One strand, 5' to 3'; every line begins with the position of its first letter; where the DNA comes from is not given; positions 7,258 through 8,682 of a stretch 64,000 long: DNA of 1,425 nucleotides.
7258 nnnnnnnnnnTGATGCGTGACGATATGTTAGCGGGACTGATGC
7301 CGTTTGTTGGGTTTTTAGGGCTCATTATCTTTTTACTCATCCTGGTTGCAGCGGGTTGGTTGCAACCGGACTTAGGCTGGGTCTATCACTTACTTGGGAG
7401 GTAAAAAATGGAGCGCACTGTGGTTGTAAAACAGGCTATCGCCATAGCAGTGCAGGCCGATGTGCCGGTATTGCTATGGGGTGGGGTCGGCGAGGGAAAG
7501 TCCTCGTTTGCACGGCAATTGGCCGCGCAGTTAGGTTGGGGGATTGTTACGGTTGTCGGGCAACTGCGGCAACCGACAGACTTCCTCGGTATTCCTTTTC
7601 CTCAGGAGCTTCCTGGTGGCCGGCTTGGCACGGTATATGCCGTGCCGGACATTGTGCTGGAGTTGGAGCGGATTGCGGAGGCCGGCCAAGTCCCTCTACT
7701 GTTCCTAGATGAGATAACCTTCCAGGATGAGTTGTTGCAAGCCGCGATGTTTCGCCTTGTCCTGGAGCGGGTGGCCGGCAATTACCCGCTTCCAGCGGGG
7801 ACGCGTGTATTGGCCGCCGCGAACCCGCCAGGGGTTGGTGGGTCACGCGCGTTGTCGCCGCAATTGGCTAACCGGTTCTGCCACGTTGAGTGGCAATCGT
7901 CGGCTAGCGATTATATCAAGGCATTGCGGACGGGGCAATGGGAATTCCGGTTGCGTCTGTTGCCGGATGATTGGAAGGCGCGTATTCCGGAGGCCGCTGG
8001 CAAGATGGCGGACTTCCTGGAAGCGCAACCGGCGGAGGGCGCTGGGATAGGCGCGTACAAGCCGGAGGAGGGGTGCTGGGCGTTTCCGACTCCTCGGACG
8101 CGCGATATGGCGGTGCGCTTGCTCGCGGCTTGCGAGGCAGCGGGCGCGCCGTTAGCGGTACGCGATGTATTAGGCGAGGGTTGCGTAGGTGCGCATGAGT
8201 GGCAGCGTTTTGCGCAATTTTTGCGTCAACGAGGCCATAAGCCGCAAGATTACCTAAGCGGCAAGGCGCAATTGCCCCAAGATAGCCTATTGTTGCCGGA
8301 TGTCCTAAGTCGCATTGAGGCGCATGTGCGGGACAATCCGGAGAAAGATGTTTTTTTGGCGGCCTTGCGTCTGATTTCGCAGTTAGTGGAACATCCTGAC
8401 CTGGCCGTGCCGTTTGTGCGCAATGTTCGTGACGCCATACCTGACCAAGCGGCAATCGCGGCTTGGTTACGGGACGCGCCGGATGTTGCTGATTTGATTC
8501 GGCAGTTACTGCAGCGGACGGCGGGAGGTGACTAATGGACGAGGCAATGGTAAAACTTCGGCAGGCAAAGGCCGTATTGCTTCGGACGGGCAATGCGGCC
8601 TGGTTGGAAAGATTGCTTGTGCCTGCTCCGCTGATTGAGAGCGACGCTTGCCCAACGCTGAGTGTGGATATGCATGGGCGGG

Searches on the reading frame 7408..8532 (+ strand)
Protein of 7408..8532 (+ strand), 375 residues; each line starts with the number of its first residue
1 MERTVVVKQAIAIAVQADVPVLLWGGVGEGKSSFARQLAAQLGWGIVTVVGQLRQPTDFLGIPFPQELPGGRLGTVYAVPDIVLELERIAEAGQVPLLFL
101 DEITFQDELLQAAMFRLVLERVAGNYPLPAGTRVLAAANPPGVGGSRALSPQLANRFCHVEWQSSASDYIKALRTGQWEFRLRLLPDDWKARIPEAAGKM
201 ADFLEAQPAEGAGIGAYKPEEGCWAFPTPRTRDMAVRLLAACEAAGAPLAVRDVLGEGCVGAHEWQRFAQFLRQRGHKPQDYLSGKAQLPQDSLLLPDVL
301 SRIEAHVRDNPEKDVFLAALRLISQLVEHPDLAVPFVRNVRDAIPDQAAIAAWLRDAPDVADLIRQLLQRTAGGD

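Call 5: search_protein_families(library=pfam, proteins=[window:7408-8532:+], max_evalue=1)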
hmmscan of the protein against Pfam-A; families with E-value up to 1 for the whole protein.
window:7408-8532:+ (375 aa): 11 families
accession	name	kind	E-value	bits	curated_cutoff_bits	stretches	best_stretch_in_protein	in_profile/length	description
PF00158.32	Sigma54_activat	-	0.00028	21.1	20.2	1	7-39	11-43/168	Sigma-54 interaction domain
PF07728.20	AAA_5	-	0.00037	21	22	1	20-51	1-33/139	AAA domain (dynein-related subfamily)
PF02367.23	TsaE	-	0.0023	18.3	26.6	1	5-44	8-47/128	Threonylcarbamoyl adenosine biosynthesis protein TsaE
PF00004.35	AAA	-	0.016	16.1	21.2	1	21-103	1-66/131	ATPase family associated with various cellular activities (AAA)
PF01078.27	Mg_chelatase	-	0.02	14.7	20.3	0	7-40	11-44/207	Magnesium chelatase, subunit ChlI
PF05673.19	DUF815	-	0.022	14.3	23.8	1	20-42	55-77/249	Protein of unknown function (DUF815)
PF14532.12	Sigma54_activ_2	-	0.032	14.9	25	1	8-41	11-44/138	Sigma-54 interaction domain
PF12775.13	AAA_7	-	0.035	14.1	25.8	1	4-42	19-57/181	P-loop containing dynein motor region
PF01012.27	ETF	-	0.16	12.2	26.7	1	7-56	77-126/181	Electron transfer flavoprotein domain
PF01745.22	IPT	-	0.24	11.2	20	1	22-48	5-31/233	Isopentenyl transferase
PF24259.1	DUF7460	-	0.28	11.8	27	1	6-27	4-25/51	Domain of unknown function (DUF7460)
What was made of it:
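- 7408..8535 (+): MoxR-type AAA+ ATPase. Walker A (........) and Walker B (LLFLDE) are intact. It is an upstream member of the transcription unit that contains the array. Weak Pfam AAA_5 and Sigma54_activat hits (call 5).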

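Call 6: search_protein_families(library=phrogs, proteins=[window:7408-8532:+], max_evalue=1)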
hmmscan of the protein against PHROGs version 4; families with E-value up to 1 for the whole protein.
window:7408-8532:+ (375 aa): 8 families
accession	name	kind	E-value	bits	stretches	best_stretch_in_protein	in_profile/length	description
phrog_1297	-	other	2.6e-36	126.3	1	7-340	14-328/356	ATPase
phrog_16335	-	other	1.2e-07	32.2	1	9-139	17-143/267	ATPase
phrog_249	-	moron, auxiliary metabolic gene and host takeover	0.00033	21.1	1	12-49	123-158/380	porphyrin biosynthesis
phrog_16448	-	other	0.0083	15.4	1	9-158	440-586/680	ATPase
phrog_2985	-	unknown function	0.3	12.3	1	6-26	4-24/51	-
phrog_2107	-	other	0.53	10.9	0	21-59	6-43/201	thymidylate kinase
phrog_1366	-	unknown function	0.56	10.7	1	12-49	8-45/307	-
phrog_6891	-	other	0.65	10.5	1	21-42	45-66/310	ATPase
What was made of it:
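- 7408..8535 (+): phrog_1297 'ATPase' at E 2.6e-36 (call 6).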

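Call 18: search_protein_families(library=ncbifam, proteins=[window:7408-8532:+], max_evalue=1)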
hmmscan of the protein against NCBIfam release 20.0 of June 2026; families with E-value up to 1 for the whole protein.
window:7408-8532:+ (375 aa): 9 families
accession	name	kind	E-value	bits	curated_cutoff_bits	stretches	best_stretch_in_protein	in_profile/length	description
NF038308.1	RNA_repair_RtcR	equivalog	0.027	13.3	650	1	7-37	193-223/530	RNA repair transcriptional activator RtcR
NF050807.1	TransRegFlbDCaul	equivalog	0.027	13.3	750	1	97-139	215-261/454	sigma-54-dependent transcriptional regulator FlbD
TIGR02974.1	phageshock_pspF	equivalog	0.032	13.5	443.55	1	97-139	96-142/336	phage shock protein operon transcriptional activator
TIGR00150.1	T6A_YjeE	equivalog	0.049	13.5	60.1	1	7-45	11-49/135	tRNA (adenosine(37)-N6)-threonylcarbamoyltransferase complex ATPase subunit type 1 TsaE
NF047784.1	MadB_ATPase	equivalog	0.062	12.5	475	0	11-47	26-62/298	MadB family AAA-type ATPase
TIGR02915.1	PEP_resp_reg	equivalog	0.082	11.7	502.6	0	92-139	231-282/445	PEP-CTERM-box response regulator transcription factor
TIGR02640.1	gas_vesic_GvpN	equivalog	0.096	12.2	266.8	1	15-52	18-55/262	gas vesicle protein GvpN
NF041552.1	TF_PrdR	equivalog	0.18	10.1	795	0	8-38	277-310/577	sigma-54 dependent transcriptional regulator PrdR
NF003234.0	PRK04195.2-4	equivalog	0.23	10.3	529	1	18-48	38-68/497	replication factor C large subunit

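Call 74: search_protein_families(library=padloc, proteins=[window:7408-8532:+], max_evalue=0.1)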
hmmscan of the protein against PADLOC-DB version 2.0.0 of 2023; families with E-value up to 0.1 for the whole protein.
window:7408-8532:+ (375 aa): 2 families
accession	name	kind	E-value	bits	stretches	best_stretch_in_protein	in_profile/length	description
PDLC01995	RtcR_PspF2--CARF_AAA_HTH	-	0.0067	13.6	1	6-38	179-210/481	-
PDLC01993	RtcR--CARF_AAA_HTH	-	0.01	12.3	1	7-38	193-224/523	-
